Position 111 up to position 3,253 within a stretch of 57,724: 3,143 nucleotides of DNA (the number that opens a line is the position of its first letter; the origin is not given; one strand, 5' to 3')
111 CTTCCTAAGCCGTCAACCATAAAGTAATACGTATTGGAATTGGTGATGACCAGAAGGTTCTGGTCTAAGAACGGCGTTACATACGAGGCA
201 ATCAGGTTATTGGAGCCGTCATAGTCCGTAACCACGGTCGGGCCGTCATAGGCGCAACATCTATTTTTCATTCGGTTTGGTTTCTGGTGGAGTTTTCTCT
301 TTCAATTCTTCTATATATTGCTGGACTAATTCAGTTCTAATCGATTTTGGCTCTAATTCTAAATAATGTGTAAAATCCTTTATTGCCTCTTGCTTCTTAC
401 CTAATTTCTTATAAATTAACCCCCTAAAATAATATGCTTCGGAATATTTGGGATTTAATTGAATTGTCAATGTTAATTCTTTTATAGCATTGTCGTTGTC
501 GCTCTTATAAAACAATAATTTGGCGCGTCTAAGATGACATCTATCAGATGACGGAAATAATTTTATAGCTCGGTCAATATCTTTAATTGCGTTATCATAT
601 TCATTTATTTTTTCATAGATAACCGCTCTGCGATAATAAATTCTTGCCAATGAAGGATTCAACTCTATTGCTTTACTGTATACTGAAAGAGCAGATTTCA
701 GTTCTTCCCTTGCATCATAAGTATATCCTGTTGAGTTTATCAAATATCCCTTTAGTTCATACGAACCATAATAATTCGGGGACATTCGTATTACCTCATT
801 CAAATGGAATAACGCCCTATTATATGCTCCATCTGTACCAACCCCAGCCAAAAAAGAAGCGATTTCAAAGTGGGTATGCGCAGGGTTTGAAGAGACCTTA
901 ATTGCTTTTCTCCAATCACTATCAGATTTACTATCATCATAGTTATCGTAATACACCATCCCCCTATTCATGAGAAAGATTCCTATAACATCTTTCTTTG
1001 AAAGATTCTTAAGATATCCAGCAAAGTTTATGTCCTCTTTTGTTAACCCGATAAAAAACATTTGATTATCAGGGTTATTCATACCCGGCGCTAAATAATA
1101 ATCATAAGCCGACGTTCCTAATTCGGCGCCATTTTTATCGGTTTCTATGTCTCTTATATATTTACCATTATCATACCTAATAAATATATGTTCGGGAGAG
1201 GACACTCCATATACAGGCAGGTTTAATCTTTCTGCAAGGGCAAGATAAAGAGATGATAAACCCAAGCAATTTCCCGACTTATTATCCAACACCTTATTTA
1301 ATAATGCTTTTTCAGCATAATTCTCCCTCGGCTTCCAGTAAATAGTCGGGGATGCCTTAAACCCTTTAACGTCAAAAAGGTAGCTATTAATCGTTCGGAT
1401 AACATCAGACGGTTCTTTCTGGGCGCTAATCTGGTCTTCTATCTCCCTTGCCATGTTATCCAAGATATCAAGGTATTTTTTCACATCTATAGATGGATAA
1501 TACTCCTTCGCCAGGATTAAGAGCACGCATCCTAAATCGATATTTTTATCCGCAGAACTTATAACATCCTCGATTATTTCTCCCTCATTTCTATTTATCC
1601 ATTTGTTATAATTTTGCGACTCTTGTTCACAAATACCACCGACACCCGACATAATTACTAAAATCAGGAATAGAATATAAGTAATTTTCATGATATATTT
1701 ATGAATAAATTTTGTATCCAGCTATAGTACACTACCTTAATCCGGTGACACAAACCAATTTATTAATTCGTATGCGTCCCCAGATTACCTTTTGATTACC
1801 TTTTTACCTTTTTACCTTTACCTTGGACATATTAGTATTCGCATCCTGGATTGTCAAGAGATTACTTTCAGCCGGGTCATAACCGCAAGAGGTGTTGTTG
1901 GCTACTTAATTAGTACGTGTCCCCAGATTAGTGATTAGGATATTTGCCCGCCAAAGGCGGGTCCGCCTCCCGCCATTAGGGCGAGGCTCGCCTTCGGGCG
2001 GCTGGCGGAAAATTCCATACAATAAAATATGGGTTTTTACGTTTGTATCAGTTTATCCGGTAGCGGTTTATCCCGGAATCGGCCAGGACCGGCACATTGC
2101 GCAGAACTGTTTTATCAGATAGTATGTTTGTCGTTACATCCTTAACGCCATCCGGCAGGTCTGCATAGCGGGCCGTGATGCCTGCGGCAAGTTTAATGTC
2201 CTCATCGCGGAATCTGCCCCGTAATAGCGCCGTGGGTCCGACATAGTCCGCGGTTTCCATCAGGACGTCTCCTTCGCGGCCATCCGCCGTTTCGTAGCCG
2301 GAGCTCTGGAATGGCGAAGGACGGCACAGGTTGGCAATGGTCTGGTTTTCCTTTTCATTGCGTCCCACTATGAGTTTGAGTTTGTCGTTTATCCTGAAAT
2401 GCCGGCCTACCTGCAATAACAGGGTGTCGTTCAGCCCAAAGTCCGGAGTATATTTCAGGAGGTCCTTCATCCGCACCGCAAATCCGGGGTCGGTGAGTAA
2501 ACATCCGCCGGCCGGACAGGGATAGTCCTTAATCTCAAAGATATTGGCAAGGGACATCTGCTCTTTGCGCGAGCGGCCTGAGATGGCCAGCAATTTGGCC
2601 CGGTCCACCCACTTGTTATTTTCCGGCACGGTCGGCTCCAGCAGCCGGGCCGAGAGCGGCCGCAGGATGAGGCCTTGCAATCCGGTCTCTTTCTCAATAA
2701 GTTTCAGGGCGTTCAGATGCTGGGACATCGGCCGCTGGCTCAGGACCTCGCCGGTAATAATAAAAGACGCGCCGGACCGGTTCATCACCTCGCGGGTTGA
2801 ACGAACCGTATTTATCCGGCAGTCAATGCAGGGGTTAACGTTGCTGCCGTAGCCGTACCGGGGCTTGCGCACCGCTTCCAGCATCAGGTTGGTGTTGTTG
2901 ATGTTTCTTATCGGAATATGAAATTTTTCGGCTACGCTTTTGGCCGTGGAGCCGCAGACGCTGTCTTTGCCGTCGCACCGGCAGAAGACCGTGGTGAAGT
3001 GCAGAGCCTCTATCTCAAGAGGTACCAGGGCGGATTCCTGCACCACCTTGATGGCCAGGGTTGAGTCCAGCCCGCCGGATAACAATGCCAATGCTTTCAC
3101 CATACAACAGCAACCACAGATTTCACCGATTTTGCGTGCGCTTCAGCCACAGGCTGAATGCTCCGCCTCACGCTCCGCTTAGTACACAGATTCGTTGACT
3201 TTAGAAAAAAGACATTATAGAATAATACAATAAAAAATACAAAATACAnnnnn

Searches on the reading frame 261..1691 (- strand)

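Call 40: search_protein_families(library=pfam, proteins=[window:261-1691:-], max_evalue=0.00001)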
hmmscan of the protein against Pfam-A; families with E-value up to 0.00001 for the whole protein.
window:261-1691:- (476 aa): 14 families
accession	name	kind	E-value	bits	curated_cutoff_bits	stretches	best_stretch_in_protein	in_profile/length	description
PF00515.34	TPR_1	-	1.4e-27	94.8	27.8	2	349-381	1-33/34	Tetratricopeptide repeat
PF07719.23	TPR_2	-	4.8e-27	92.3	27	2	418-449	2-33/34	Tetratricopeptide repeat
PF13181.12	TPR_8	-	4.3e-21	73.7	25.7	1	418-449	2-33/34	Tetratricopeptide repeat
PF13369.12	Transglut_core2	-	2.3e-19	69.8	23.5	1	72-175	2-100/155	Transglutaminase-like superfamily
PF13414.12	TPR_11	-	1.2e-17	63.8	26.8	1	322-361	1-40/42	TPR repeat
PF13431.12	TPR_17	-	2.2e-14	52.9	24.4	0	338-369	2-33/34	Tetratricopeptide repeat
PF13371.12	TPR_9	-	1.9e-13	50.7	35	1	397-457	9-69/73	Tetratricopeptide repeat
PF13432.12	TPR_16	-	4.3e-12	46.7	32.7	0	324-382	6-64/65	Tetratricopeptide repeat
PF13428.12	TPR_14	-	1.2e-11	44.5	23.5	0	350-392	2-44/44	Tetratricopeptide repeat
PF13174.12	TPR_6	-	2.6e-09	37.5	26.3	0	352-382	3-33/33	Tetratricopeptide repeat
PF14559.12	TPR_19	-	1.2e-07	32.4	25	0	329-386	5-62/68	Tetratricopeptide repeat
PF12569.14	NatA_aux_su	-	3.8e-07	29.9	33.3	0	324-378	201-255/515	N-terminal acetyltransferase A, auxiliary subunit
PF13424.12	TPR_12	-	4.1e-07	30.5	30.1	0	324-379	19-75/77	Tetratricopeptide repeat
PF23914.1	TPR_CcmH_CycH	-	2.1e-06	28.1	42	0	360-449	61-153/158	Cytochrome c-type biogenesis protein H TPR domain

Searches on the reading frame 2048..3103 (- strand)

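Call 40: search_protein_families(library=pfam, proteins=[window:2048-3103:-], max_evalue=0.00001)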
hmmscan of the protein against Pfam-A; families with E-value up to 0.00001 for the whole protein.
window:2048-3103:- (351 aa): 2 families
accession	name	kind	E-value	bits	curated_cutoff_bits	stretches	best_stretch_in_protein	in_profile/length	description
PF18297.6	NFACT-R_2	-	1.2e-17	64.4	26.9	1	233-329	1-81/104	NFACT protein RNA binding domain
PF02568.20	ThiI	-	8.7e-08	32.4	20.5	1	3-150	5-144/197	Thiamine biosynthesis protein (ThiI)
